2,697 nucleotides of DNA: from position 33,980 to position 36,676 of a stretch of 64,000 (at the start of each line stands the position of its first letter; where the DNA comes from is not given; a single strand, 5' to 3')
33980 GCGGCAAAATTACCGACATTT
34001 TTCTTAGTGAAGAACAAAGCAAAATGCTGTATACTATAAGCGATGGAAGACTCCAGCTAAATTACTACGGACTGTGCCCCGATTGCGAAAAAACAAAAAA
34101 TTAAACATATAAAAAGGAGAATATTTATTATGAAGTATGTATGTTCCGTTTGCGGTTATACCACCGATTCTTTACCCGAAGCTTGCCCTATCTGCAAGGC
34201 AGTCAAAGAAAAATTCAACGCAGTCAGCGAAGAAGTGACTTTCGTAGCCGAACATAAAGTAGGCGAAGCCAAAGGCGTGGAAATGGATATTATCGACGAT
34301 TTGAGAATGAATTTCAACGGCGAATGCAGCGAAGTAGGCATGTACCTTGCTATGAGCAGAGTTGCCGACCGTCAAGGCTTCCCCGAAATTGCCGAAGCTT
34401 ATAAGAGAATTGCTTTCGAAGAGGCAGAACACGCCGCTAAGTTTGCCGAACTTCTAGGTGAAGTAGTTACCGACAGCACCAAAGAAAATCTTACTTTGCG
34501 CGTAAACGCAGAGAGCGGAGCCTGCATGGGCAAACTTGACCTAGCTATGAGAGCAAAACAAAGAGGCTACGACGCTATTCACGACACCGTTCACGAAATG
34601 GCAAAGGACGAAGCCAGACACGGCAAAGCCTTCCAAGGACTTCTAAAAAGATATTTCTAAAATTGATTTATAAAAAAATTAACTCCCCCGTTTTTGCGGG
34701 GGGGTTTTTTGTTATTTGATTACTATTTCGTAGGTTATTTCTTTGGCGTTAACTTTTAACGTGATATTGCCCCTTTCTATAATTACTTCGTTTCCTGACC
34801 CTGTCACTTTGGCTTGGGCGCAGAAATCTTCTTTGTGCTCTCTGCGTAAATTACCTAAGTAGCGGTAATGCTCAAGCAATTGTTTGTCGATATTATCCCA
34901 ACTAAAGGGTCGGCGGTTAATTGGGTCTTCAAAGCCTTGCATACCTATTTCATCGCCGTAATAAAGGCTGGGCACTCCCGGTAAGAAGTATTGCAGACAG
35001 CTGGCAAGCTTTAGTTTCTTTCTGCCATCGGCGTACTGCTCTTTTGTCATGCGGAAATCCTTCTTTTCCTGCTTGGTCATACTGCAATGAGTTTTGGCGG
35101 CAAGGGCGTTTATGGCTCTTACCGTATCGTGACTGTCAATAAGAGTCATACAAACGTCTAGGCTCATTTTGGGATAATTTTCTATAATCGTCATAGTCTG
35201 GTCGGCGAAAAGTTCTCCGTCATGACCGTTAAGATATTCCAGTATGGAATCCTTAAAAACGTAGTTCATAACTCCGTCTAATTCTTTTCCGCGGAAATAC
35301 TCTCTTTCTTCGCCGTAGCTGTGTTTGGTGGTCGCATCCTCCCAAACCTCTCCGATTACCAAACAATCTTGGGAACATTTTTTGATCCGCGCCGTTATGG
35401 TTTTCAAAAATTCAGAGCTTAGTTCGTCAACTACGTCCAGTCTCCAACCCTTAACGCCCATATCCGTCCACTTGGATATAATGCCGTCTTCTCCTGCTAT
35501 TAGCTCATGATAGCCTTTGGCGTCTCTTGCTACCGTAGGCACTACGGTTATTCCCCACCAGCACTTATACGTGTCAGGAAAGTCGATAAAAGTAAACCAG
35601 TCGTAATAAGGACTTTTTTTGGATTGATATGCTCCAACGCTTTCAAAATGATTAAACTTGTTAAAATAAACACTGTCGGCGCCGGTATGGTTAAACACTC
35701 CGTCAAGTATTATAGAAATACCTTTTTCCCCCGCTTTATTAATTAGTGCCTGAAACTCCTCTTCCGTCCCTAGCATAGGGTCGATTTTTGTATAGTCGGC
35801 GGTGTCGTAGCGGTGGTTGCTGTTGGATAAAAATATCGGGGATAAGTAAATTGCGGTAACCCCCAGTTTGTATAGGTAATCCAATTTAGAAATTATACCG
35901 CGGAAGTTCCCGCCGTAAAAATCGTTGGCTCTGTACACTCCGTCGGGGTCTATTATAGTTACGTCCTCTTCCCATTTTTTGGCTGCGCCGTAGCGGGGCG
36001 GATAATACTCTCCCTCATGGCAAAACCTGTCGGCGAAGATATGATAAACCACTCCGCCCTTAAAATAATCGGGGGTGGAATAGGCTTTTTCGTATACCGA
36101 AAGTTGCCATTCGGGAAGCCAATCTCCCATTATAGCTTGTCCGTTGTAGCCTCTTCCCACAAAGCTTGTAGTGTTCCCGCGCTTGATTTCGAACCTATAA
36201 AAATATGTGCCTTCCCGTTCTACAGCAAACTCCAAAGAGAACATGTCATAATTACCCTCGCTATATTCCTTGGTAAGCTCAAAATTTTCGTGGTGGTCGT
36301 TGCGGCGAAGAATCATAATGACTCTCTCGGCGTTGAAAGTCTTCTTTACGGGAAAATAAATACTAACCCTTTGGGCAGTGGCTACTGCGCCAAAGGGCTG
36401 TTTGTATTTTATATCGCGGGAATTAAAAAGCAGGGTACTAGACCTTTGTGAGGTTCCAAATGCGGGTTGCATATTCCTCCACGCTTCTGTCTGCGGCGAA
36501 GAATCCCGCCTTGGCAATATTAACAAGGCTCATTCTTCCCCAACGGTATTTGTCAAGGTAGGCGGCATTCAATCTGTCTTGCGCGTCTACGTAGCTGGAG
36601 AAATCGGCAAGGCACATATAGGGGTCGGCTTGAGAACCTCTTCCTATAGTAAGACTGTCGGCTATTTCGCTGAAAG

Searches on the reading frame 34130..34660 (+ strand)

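Call 10: search_protein_families(library=pfam, proteins=[window:34130-34660:+], max_evalue=0.001)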
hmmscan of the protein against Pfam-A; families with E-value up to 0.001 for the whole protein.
window:34130-34660:+ (176 aa): 4 families
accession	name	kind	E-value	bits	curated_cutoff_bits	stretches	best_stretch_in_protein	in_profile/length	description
PF02915.23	Rubrerythrin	-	5.3e-17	62.9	22.8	1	58-112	3-56/137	Rubrerythrin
PF21349.2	RUBY_RBDX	-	7.5e-11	41.7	26.5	1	3-29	1-29/30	Rubrerythrin, rubredoxin-like domain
PF00210.30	Ferritin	-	2.2e-05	24.9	24.5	1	70-109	16-55/142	Ferritin-like domain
PF03232.19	COQ7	-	0.0002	21.5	23.5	0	58-112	7-59/169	Ubiquinone biosynthesis protein COQ7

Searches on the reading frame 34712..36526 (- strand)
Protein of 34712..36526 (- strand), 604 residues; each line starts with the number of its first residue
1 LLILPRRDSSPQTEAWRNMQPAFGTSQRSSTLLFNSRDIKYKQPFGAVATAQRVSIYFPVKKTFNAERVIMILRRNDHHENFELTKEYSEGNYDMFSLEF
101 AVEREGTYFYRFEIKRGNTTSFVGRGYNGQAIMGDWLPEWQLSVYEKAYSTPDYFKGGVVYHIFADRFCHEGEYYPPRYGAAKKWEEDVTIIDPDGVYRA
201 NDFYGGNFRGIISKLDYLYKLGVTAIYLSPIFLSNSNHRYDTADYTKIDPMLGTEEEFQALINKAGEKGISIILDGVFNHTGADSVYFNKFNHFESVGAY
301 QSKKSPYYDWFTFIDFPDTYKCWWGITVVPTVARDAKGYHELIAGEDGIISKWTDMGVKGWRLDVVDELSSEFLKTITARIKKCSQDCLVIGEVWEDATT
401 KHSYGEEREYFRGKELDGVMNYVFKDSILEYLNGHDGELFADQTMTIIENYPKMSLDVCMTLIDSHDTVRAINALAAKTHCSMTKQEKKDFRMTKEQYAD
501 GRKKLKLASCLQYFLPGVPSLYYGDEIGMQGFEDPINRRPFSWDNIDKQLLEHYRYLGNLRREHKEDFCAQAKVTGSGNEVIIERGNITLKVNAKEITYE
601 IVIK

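Call 65: search_protein_families(library=pfam, proteins=[window:34712-36526:-], max_evalue=0.00001)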
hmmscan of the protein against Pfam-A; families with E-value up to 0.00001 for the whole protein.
window:34712-36526:- (604 aa): 1 family
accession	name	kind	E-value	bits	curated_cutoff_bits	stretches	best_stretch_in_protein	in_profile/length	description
PF00128.31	Alpha-amylase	-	4.3e-52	178.3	22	2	197-312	15-115/446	Alpha amylase, catalytic domain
